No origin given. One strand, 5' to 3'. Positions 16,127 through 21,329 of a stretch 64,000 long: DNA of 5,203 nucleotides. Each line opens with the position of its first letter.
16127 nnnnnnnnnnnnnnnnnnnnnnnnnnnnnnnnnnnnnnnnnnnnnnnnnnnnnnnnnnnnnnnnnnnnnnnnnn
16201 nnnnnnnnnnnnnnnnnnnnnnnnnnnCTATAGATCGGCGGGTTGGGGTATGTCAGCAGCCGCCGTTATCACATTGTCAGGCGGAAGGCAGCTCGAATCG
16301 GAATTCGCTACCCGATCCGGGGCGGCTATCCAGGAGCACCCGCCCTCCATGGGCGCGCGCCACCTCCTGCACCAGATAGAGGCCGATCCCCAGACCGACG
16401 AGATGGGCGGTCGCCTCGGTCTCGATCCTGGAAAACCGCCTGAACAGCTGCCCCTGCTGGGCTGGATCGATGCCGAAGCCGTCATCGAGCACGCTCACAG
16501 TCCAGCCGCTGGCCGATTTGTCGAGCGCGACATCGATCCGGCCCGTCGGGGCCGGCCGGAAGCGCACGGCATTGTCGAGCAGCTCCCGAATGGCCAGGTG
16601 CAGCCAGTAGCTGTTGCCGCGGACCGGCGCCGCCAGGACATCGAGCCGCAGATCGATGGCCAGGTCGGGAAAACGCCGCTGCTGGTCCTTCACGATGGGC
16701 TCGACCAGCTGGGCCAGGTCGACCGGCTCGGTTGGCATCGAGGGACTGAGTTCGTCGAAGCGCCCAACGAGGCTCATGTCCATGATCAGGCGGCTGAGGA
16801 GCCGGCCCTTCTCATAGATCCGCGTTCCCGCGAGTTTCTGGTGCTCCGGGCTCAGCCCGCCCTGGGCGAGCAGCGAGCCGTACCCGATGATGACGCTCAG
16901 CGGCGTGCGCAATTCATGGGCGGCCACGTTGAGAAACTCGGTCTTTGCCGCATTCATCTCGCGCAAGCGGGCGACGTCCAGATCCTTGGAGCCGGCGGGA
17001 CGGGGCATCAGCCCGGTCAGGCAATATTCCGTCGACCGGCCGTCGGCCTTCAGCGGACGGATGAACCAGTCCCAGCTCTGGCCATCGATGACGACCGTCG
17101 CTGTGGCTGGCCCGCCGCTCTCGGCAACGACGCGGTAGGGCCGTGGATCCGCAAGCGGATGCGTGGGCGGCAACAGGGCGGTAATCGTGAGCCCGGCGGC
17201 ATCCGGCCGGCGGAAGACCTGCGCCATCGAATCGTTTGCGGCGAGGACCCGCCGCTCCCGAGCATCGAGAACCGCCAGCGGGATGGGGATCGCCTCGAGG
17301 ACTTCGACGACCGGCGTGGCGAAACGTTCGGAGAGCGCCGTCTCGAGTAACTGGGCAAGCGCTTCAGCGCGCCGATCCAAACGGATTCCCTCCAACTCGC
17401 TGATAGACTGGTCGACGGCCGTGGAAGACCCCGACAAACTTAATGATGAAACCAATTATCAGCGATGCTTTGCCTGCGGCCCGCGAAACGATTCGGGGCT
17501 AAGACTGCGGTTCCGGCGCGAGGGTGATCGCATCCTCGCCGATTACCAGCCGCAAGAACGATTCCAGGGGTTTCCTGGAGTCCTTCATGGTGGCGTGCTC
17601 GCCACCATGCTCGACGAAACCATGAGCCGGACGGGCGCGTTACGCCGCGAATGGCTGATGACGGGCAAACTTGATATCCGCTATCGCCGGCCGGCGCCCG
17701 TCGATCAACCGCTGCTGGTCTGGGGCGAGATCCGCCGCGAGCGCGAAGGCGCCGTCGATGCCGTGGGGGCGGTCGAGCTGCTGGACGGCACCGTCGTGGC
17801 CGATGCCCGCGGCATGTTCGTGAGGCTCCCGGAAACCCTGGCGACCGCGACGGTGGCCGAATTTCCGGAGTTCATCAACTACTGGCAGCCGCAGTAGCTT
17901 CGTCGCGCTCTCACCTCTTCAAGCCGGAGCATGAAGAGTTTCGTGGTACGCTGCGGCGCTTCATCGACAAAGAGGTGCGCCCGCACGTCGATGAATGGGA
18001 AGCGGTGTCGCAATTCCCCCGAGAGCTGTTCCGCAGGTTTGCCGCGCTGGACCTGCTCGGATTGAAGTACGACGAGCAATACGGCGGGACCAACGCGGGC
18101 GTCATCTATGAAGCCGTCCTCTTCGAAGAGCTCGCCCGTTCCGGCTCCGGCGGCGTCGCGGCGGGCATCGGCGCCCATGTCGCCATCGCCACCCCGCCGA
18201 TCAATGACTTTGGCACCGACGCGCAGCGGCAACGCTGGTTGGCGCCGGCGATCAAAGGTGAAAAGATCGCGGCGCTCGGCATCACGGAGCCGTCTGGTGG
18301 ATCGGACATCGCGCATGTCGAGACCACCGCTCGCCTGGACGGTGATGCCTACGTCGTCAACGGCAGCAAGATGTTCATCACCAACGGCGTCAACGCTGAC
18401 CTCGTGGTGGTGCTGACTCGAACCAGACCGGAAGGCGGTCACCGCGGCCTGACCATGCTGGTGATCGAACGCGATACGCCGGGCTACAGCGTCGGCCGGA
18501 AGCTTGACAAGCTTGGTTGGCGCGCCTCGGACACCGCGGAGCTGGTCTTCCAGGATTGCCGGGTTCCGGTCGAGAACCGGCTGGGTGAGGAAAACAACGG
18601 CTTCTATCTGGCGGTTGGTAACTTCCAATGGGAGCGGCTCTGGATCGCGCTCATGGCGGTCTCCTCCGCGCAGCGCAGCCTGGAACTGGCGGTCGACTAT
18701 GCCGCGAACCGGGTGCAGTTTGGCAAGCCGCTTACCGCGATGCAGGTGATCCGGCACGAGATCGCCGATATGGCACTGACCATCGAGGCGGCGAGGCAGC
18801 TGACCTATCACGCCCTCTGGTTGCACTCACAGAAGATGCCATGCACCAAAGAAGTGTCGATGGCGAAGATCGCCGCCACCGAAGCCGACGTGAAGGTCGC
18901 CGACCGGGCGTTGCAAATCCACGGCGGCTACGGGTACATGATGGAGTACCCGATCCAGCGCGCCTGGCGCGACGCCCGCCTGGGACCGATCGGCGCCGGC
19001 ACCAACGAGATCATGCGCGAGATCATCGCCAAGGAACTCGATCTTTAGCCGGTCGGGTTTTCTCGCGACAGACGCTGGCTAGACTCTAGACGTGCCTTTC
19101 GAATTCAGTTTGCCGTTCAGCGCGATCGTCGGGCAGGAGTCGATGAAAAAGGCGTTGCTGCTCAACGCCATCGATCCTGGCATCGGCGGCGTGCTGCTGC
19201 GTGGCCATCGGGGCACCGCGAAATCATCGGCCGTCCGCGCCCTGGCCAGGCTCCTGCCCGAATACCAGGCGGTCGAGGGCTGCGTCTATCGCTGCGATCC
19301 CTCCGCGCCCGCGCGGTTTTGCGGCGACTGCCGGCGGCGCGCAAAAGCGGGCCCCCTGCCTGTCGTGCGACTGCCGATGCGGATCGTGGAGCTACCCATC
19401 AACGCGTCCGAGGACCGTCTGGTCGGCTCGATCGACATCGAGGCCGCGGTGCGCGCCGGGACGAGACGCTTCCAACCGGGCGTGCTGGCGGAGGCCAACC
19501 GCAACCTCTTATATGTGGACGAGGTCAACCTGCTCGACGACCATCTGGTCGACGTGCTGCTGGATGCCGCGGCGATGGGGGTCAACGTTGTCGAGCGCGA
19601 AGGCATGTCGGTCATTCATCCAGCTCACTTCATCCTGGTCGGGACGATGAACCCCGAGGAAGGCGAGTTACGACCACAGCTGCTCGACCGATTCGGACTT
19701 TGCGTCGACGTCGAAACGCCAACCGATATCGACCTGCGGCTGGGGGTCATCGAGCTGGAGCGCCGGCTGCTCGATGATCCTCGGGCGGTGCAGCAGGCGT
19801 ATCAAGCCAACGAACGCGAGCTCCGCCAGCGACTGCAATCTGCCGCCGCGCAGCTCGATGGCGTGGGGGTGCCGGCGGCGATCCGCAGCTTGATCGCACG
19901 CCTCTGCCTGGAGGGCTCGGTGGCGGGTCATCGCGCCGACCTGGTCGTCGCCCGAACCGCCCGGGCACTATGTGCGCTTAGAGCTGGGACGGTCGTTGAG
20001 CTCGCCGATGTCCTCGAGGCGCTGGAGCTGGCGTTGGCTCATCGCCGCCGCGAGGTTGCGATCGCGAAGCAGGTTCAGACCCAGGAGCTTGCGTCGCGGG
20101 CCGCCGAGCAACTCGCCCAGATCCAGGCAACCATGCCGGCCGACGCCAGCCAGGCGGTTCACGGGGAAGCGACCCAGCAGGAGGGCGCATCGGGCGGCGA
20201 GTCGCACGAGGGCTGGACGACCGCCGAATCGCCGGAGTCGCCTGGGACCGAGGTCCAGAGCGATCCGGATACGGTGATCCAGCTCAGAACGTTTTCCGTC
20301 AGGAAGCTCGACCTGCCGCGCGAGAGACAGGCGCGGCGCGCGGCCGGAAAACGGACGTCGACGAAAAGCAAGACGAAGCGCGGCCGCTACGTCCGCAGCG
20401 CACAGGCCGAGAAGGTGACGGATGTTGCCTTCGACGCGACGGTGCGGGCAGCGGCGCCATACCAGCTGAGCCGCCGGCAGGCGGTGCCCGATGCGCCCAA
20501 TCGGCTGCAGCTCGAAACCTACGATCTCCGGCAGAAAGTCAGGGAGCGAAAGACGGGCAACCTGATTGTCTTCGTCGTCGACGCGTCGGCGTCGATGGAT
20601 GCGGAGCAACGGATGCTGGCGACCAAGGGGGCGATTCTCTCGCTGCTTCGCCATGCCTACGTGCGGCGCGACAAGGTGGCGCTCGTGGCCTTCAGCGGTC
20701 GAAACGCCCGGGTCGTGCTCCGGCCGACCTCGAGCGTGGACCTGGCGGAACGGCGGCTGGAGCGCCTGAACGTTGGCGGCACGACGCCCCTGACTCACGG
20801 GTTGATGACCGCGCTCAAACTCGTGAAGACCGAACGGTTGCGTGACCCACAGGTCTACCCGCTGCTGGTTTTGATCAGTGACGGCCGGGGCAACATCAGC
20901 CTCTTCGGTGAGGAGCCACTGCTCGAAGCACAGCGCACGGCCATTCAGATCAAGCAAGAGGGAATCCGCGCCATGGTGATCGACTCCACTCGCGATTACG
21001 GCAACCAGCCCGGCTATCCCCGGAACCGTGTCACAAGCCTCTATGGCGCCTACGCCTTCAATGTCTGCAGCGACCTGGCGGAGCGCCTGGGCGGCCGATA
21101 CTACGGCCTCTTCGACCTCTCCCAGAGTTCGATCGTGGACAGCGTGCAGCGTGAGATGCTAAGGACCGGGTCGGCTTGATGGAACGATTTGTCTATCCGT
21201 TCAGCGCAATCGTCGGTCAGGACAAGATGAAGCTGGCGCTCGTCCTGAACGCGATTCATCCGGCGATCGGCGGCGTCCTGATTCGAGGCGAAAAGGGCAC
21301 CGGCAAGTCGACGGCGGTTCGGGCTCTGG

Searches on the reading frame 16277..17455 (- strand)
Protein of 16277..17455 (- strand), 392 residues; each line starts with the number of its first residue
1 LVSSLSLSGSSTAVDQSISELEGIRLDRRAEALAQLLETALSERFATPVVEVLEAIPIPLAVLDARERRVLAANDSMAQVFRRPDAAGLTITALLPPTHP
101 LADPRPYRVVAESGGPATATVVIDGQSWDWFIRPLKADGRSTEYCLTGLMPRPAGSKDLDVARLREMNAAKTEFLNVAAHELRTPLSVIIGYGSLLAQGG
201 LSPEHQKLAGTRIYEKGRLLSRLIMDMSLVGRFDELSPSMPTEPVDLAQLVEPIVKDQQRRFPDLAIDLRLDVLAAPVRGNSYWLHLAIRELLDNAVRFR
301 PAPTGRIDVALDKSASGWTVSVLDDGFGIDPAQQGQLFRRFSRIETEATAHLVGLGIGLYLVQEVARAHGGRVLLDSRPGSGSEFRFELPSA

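Call 16: search_protein_families(library=pfam, max_evalue=0.00001, proteins=[window:16277-17455:-])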
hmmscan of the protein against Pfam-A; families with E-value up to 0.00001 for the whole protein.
window:16277-17455:- (392 aa): 2 families
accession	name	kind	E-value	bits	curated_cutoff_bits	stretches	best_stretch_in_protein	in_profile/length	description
PF02518.31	HATPase_c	-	1.1e-22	81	26.4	1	282-391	3-109/111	Histidine kinase-, DNA gyrase B-, and HSP90-like ATPase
PF00512.31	HisKA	-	6.1e-12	45.8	26.9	1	170-234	1-64/66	His Kinase A (phospho-acceptor) domain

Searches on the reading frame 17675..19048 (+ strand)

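Call 16: search_protein_families(library=pfam, max_evalue=0.00001, proteins=[window:17675-19048:+])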
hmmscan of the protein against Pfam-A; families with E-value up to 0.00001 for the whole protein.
window:17675-19048:+ (457 aa): 4 families
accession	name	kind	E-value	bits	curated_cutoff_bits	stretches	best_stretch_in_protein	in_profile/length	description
PF00441.29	Acyl-CoA_dh_1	-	3e-50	170.7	22.4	1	307-454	1-148/150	Acyl-CoA dehydrogenase, C-terminal domain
PF02771.21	Acyl-CoA_dh_N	-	4.2e-33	114.5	22.9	1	84-196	2-113/113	Acyl-CoA dehydrogenase, N-terminal domain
PF02770.24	Acyl-CoA_dh_M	-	3.6e-26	91.6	33.3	1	200-295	1-97/97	Acyl-CoA dehydrogenase, middle domain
PF08028.16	Acyl-CoA_dh_2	-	2.1e-22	80.3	22.7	1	322-437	1-126/134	Acyl-CoA dehydrogenase, C-terminal domain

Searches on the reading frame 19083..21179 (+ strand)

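Call 16: search_protein_families(library=pfam, max_evalue=0.00001, proteins=[window:19083-21179:+])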
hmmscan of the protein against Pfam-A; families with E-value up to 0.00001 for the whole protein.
window:19083-21179:+ (698 aa): 5 families
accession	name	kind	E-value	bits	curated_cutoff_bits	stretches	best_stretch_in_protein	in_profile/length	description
PF13519.12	VWA_2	-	3e-15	57.2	27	1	495-601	1-106/107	von Willebrand factor type A domain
PF01078.27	Mg_chelatase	-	1.3e-10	41.5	20.3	0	122-192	89-159/207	Magnesium chelatase, subunit ChlI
PF17863.7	AAA_lid_2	-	4.9e-10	39.4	22.7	1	270-336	3-70/74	AAA lid domain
PF07728.20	AAA_5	-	5.3e-09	36.6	22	0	99-204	28-139/139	AAA domain (dynein-related subfamily)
PF00092.34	VWA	-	5.5e-09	36.9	23.8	1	495-634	2-138/174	von Willebrand factor type A domain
